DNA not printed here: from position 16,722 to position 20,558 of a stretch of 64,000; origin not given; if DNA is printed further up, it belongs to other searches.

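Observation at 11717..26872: Sigma-54-headed envelope locus: three >1000-aa orphan lipoproteins plus prepilin peptidase, pseudopilin, coiled-coil OmpA lipoprotein and an EF-G paralog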

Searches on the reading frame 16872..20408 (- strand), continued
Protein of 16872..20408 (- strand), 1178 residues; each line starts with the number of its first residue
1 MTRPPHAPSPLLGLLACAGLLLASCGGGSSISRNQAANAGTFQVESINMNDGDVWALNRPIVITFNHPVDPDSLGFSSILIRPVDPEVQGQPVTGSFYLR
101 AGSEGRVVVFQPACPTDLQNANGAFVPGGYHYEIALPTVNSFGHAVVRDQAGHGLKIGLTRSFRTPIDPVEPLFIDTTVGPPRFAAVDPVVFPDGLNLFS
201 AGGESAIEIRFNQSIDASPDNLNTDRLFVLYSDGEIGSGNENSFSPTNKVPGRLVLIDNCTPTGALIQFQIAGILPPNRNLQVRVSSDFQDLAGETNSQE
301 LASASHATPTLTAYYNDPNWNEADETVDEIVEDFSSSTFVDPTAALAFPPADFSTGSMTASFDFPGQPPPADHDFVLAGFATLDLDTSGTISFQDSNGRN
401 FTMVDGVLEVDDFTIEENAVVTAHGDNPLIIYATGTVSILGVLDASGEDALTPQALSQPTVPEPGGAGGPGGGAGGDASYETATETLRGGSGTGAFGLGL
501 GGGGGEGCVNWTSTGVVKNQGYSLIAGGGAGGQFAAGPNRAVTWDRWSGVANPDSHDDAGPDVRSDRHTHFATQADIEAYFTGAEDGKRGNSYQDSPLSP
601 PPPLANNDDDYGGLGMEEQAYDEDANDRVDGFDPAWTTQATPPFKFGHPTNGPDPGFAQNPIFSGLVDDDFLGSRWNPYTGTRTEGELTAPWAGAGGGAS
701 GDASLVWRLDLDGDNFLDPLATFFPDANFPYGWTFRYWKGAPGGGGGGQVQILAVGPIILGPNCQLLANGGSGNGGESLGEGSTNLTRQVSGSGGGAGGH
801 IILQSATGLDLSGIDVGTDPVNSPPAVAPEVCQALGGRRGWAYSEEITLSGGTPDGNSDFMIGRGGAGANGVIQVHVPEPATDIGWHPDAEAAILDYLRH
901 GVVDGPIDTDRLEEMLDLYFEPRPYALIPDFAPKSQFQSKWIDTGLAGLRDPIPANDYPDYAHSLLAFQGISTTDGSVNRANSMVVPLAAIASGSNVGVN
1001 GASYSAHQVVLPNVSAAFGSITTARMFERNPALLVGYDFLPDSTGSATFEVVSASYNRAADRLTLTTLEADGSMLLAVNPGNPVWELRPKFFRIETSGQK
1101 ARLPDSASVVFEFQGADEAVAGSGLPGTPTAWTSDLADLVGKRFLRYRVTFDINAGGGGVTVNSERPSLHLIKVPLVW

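Call 81: search_protein_families(library=pfam, alignment_id=A3, max_evalue=0.05)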
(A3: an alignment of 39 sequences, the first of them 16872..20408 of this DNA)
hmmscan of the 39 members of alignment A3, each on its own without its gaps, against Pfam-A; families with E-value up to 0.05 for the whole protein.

A. member 1, window:16872-20408:- (1178 aa): 1 family
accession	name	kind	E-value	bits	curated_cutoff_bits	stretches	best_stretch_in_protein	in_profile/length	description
PF13205.12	Big_5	-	2.5e-06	28.6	23.6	1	43-116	6-71/105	Bacterial Ig-like domain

B. families by the number of members that match (of 39 scanned): 5 families
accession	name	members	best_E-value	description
PF13205.12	Big_5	34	1.5e-08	Bacterial Ig-like domain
PF12573.13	OxoDH_E1alpha_N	1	0.0016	2-oxoisovalerate dehydrogenase E1 alpha subunit N terminal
PF10989.13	DUF2808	1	0.003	Protein of unknown function (DUF2808)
PF15232.11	DUF4585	1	0.0031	Domain of unknown function (DUF4585)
PF03171.26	2OG-FeII_Oxy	1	0.024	2OG-Fe(II) oxygenase superfamily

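Call 85: search_protein_families(library=ncbifam, proteins=[L036:17452-18624:+, L036:18626-20323:+, L036:20375-21631:+, L036:21861-22703:+], max_evalue=0.001)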
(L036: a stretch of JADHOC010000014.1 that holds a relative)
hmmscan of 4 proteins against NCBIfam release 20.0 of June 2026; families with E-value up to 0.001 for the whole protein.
L036:17452-18624:+ (390 aa): 18 families
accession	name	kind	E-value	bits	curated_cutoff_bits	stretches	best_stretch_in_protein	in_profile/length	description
TIGR01420.1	pilT_fam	subfamily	2.6e-140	467.5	319.1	1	40-380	2-341/343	PilT/PilU family type 4a pilus ATPase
TIGR02525.1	plasmid_TraJ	equivalog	9.6e-45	153.1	368.3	1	40-344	12-334/372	plasmid transfer ATPase TraJ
TIGR02533.1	type_II_gspE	equivalog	1.8e-39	135.7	630.25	1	42-307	115-379/486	type II secretion system ATPase GspE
TIGR02538.1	type_IV_pilB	equivalog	2.2e-39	135.5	675.65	1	42-281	187-432/564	type IV-A pilus assembly ATPase PilB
NF041000.1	ATPase_ComGA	equivalog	7.9e-36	123.4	300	1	128-308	93-266/267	competence type IV pilus ATPase ComGA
TIGR02524.1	dot_icm_DotB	equivalog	1e-35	123.6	463.3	1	40-356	6-333/358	Dot/Icm type IV secretion system ATPase DotB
NF007755.0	PRK10436.1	equivalog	1.1e-35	123.2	617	1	41-307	90-355/465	type II secretion system protein GspE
NF053534.1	T4PilAsmATPsTfpB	equivalog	3.5e-30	105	850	1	142-281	314-452/584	type IV pilus assembly ATPase TfpB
TIGR02782.1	TrbB_P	equivalog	2.3e-16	60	304.55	1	164-306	139-280/303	P-type conjugative transfer ATPase TrbB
NF058587.1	archaellum_moto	equivalog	6.8e-16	58.1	550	1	164-278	278-393/527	archaellum flagellar ATPase motor FlaI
TIGR02788.1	VirB11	equivalog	1.2e-13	50.7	249.95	1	164-283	147-267/308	P-type DNA transfer ATPase VirB11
TIGR03819.1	heli_sec_ATPase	hypoth_equivalog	6.8e-12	45.2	373.15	1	164-277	181-296/340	TadA family conjugal transfer-associated ATPase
NF010469.0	PRK13894.1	subfamily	4.2e-11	42.8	508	1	164-301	152-286/320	conjugal transfer ATPase TrbB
NF010425.0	PRK13851.1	equivalog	1.1e-10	41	461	1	156-284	157-286/344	type IV secretion system protein VirB11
NF010407.0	PRK13833.1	subfamily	3e-10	40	499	1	164-301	147-282/323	conjugal transfer protein TrbB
NF053672.1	bindosome_BasE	exception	1.9e-09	36.8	1000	1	165-295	274-405/512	bindosome assembly system ATPase subunit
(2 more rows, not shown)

L036:18626-20323:+ (565 aa): 18 families
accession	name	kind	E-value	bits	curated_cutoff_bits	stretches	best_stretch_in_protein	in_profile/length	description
TIGR02538.1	type_IV_pilB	equivalog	4.4e-187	623.1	675.65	1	33-563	31-563/564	type IV-A pilus assembly ATPase PilB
TIGR02533.1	type_II_gspE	equivalog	8.7e-160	532.5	630.25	1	80-562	8-486/486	type II secretion system ATPase GspE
NF007755.0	PRK10436.1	equivalog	1.6e-133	445.7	617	1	79-562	12-459/465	type II secretion system protein GspE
NF053534.1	T4PilAsmATPsTfpB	equivalog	6.8e-126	421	850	1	42-562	62-582/584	type IV pilus assembly ATPase TfpB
NF041000.1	ATPase_ComGA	equivalog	1.2e-73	247.4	300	1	185-448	2-264/267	competence type IV pilus ATPase ComGA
TIGR01420.1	pilT_fam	subfamily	4.7e-51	174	319.1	1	185-430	4-243/343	PilT/PilU family type 4a pilus ATPase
TIGR02525.1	plasmid_TraJ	equivalog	9.9e-27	93.8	368.3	1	280-429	122-272/372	plasmid transfer ATPase TraJ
TIGR02524.1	dot_icm_DotB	equivalog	2.3e-24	86.3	463.3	1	304-428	125-258/358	Dot/Icm type IV secretion system ATPase DotB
NF058587.1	archaellum_moto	equivalog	9.7e-16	57.6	550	1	316-431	278-398/527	archaellum flagellar ATPase motor FlaI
TIGR02782.1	TrbB_P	equivalog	4.3e-15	55.8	304.55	1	302-427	126-253/303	P-type conjugative transfer ATPase TrbB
TIGR02788.1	VirB11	equivalog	3.7e-14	52.5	249.95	1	307-429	139-265/308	P-type DNA transfer ATPase VirB11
TIGR03819.1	heli_sec_ATPase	hypoth_equivalog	2.2e-13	50.1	373.15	1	268-430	130-301/340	TadA family conjugal transfer-associated ATPase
NF010407.0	PRK13833.1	subfamily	6.8e-13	48.7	499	1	297-428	129-261/323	conjugal transfer protein TrbB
NF010469.0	PRK13894.1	subfamily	5.6e-12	45.6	508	1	307-427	144-265/320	conjugal transfer ATPase TrbB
NF053672.1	bindosome_BasE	exception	1.4e-08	33.9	1000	1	317-427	274-389/512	bindosome assembly system ATPase subunit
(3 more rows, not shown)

L036:20375-21631:+ (418 aa): 6 families
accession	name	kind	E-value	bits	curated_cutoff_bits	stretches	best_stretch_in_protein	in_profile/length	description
TIGR02120.1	GspF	equivalog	2.4e-114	382.7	424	1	4-413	1-398/401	type II secretion system inner membrane protein GspF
NF052607.1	T4PiliAsmPilCThrm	equivalog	2.2e-107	359.7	700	1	1-416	1-404/406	type IV pilus assembly protein PilC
NF052606.1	T4PiliAsmPilCMyx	equivalog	8.5e-105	351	700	1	73-416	75-418/419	type IV pilus assembly protein PilC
NF047826.1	T3SSXpsF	equivalog_domain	2.1e-75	254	650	1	1-416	1-404/405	type II secretion system protein XpsF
NF007861.0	PRK10573.1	equivalog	2.3e-72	244.3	401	1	68-417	49-399/401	protein transport protein HofC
NF041012.2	T4P_ComGB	equivalog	7.3e-39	134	240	1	82-413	5-331/332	competence type IV pilus assembly protein ComGB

L036:21861-22703:+ (280 aa): 7 families
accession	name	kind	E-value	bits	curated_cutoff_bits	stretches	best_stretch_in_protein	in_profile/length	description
NF041775.1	typeIV_PilA_Myxo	equivalog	2.4e-11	44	400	1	29-122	10-101/214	type IV pilin protein PilA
TIGR02532.1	IV_pilin_GFxxxE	domain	4.5e-08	32.6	16.3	1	30-52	2-24/24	prepilin-type N-terminal cleavage/methylation domain-containing protein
TIGR01710.1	typeII_sec_gspG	equivalog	8.8e-08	32.3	88.85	1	31-81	2-52/134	type II secretion system major pseudopilin GspG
NF007862.0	PRK10574.1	equivalog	1.8e-07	31.4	138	1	28-54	3-29/145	prepilin peptidase-dependent pilin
NF040999.1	pilin_ComGC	equivalog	1.8e-07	31.2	75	1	30-76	2-48/84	competence type IV pilus major pilin ComGC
TIGR01708.2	typeII_sec_gspH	equivalog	4.2e-07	30.1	80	1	30-88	2-57/169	type II secretion system minor pseudopilin GspH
NF041013.1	T4P_ComGE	equivalog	2e-05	24.6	49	1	28-81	2-56/83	competence type IV pilus minor pilin ComGE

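Call 100: search_protein_representatives(alignment_id=A1)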
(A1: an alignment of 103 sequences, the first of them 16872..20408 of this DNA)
Query: 103 sequences, 1162 profile positions. Proteins with E-value up to 0.001 (for the whole library): 1603; up to 1e-10: 859; up to 1e-30: 427. The best 150 are listed.
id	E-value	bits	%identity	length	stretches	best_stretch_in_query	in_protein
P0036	0.0e+00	1585.1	-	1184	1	5-1162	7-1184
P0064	0.0e+00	1563.6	-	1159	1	34-1162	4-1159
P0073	0.0e+00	1558.3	-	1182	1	13-1162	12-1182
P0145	0.0e+00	1467.6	-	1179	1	14-1162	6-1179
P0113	0.0e+00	1462.4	-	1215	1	15-1162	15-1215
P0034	0.0e+00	1440.8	-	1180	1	13-1162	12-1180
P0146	0.0e+00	1410.7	-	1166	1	15-1162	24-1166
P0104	0.0e+00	1400.0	-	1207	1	8-1162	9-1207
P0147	0.0e+00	1223.0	-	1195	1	13-1162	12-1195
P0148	0.0e+00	1211.7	-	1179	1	15-1162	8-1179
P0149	0.0e+00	1068.5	-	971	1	244-1162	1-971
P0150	0.0e+00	1066.7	-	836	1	191-1013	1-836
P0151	0.0e+00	1048.3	-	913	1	273-1162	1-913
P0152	0.0e+00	1025.5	-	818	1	375-1162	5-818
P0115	6.0e-277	938.4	-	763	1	8-733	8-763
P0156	2.2e-222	757.7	-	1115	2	14-532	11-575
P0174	9.4e-205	699.3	-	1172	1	11-1162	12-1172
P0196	1.7e-190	652.1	-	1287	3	1-531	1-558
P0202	1.1e-186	639.4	-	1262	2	13-546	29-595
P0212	6.5e-181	620.3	-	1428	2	22-533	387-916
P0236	7.4e-158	543.9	-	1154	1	9-1162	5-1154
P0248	7.2e-142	491.0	-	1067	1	13-1162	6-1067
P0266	1.8e-115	403.6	-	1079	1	7-1162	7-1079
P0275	5.0e-109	382.2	-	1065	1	14-1162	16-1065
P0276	3.8e-107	376.0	-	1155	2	3-532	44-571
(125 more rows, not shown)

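Call 101: list_cluster_members(proteins=[P0156, P0174, P0212, P0236, P0248, P0266, P0275, P0196, P0202, P0145])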
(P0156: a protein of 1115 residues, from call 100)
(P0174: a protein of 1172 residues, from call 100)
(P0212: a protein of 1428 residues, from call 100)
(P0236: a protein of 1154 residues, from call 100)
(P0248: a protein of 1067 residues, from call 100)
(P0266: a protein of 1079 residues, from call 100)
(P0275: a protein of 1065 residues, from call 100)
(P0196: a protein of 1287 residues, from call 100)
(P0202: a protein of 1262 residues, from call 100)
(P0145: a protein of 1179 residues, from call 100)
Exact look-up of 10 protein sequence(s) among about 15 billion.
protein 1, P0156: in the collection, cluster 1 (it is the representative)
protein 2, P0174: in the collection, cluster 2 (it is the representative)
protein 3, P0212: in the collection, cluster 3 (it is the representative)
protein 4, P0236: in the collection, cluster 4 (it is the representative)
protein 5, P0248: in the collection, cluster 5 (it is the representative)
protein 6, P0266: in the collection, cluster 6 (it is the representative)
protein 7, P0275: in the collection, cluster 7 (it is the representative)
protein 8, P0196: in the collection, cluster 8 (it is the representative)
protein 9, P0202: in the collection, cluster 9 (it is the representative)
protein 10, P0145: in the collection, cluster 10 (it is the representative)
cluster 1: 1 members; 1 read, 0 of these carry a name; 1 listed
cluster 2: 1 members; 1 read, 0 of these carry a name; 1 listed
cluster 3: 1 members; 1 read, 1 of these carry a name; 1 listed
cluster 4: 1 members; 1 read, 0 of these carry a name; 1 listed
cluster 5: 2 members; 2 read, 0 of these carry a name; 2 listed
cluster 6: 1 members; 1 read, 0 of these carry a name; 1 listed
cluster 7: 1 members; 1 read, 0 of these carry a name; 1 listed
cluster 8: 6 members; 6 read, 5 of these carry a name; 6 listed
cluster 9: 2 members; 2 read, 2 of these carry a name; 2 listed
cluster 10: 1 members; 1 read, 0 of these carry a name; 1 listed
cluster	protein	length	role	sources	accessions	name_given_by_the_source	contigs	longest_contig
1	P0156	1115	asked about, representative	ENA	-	-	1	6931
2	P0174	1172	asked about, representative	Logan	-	-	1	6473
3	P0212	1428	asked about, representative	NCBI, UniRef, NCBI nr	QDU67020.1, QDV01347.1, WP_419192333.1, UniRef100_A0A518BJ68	IPT/TIG domain-containing protein [Engelhardtia mirabilis] | IPT/TIG domain-containing protein n=1 Tax=Engelhardtia mirabilis TaxID=2528011 ... | hypothetical protein Pla133_20970 [Planctomycetes bacterium Pla133]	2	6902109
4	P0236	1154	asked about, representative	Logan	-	-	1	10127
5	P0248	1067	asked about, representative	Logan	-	-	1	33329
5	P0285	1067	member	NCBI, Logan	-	-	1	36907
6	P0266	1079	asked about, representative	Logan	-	-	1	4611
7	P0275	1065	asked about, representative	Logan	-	-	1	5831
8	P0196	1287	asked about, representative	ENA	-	-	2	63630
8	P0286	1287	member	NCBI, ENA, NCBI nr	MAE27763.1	MAG: hypothetical protein CMJ87_02100 [Planctomycetes bacterium] | hypothetical protein [Planctomycetota bacterium]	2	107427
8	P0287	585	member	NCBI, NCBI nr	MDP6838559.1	MAG: hypothetical protein QF724_06440, partial [Planctomycetota bacterium] | hypothetical protein [Planctomycetota bacterium]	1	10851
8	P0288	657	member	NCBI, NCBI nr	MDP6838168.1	MAG: hypothetical protein QF724_04460, partial [Planctomycetota bacterium] | hypothetical protein [Planctomycetota bacterium]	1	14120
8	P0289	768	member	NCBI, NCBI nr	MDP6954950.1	MAG: hypothetical protein QF599_03160, partial [Planctomycetota bacterium] | hypothetical protein [Planctomycetota bacterium]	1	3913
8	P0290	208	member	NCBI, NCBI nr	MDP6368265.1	MAG: hypothetical protein QF615_01555, partial [Planctomycetota bacterium] | hypothetical protein [Planctomycetota bacterium]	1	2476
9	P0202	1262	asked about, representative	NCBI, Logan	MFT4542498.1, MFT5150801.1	MAG: hypothetical protein ACI841_000785 [Planctomycetota bacterium]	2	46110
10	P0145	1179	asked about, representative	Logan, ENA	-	-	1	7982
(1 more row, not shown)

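Call 102: find_encoding_contigs(protein=P0212, flank=10000, max_places=1)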
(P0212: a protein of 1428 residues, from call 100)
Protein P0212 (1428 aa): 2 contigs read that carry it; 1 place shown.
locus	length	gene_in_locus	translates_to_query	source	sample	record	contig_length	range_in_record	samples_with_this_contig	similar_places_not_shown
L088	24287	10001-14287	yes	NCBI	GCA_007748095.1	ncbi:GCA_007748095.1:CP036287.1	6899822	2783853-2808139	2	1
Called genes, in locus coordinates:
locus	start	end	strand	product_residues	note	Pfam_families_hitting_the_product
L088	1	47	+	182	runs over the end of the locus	-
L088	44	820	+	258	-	PF00691:OmpA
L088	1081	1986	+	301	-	PF03781:FGE-sulfatase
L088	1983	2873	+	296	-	PF00398:RrnaAD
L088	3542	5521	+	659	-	PF01807:Zn_ribbon_DnaG, PF08275:DNAG_N, PF01751:Toprim, PF13155:Toprim_2, PF13662:Toprim_4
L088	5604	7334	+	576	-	PF03979:Sigma70_r1_1, PF00140:Sigma70_r1_2, PF04542:Sigma70_r2, PF04539:Sigma70_r3, PF04545:Sigma70_r4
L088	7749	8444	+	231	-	PF24481:CT398_CC, PF02591:Zn_ribbon_9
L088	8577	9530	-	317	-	PF04055:Radical_SAM, PF16199:Radical_SAM_C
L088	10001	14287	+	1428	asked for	PF01833:TIG (weak), PF05345:He_PIG (weak)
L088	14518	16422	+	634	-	PF00009:GTP_EFTU, PF01926:MMR_HSR1, PF03144:GTP_EFTU_D2, PF25461:Beta-barrel_SelB, PF12802:MarR_2 (weak), PF09107:WHD_3rd_SelB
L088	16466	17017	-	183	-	PF13521:AAA_28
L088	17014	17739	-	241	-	PF00300:His_Phos_1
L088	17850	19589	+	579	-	-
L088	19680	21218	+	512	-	PF13646:HEAT_2, PF13768:VWA_3 (weak)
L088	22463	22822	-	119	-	-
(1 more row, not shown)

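Call 103: find_homologous_proteins(query=L055:13473-15395:+, max_evalue=0.001)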
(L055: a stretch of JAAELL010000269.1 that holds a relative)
Query L055:13473-15395:+ (640 aa): 229 proteins with E <= 0.001 among 8000 candidates; the best 120 are listed.
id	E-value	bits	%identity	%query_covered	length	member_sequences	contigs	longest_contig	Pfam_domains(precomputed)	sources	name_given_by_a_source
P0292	4.4e-158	546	52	91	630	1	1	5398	PF13205.13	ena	-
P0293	1.9e-127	445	47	89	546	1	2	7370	-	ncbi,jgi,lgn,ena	-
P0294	6.9e-124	433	46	93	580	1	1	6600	PF13205.13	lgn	-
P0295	1.6e-120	422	44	94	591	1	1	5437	-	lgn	-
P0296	2.6e-120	421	43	93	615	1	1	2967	-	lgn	-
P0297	3.9e-118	414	43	88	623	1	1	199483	-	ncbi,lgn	-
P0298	5.1e-118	414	43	93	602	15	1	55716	PF13205.13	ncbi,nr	ncbi:MAG TPA: hypothetical protein EYF98_16640 [Planctomycetes bacterium]|nr:hypothetical protein [P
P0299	8.6e-118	413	44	91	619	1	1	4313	-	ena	-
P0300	1.9e-117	412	44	93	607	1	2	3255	PF13205.13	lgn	-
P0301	4.0e-117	411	42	92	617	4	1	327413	-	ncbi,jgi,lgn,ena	-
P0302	5.7e-116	407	43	91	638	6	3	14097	PF13205.13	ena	-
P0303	9.7e-116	406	42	93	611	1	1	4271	-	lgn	-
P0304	1.6e-115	406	43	93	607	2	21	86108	PF13205.13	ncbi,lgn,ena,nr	ncbi:MAG TPA: Ig-like domain-containing protein [Planctomycetota bacterium]|nr:Ig-like domain-contai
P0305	3.0e-115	405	43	93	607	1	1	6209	PF13205.13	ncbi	-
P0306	6.8e-115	404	43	93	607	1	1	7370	PF13205.13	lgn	-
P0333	7.3e-98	347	45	79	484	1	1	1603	-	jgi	-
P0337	7.6e-95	337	40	92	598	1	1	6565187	-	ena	-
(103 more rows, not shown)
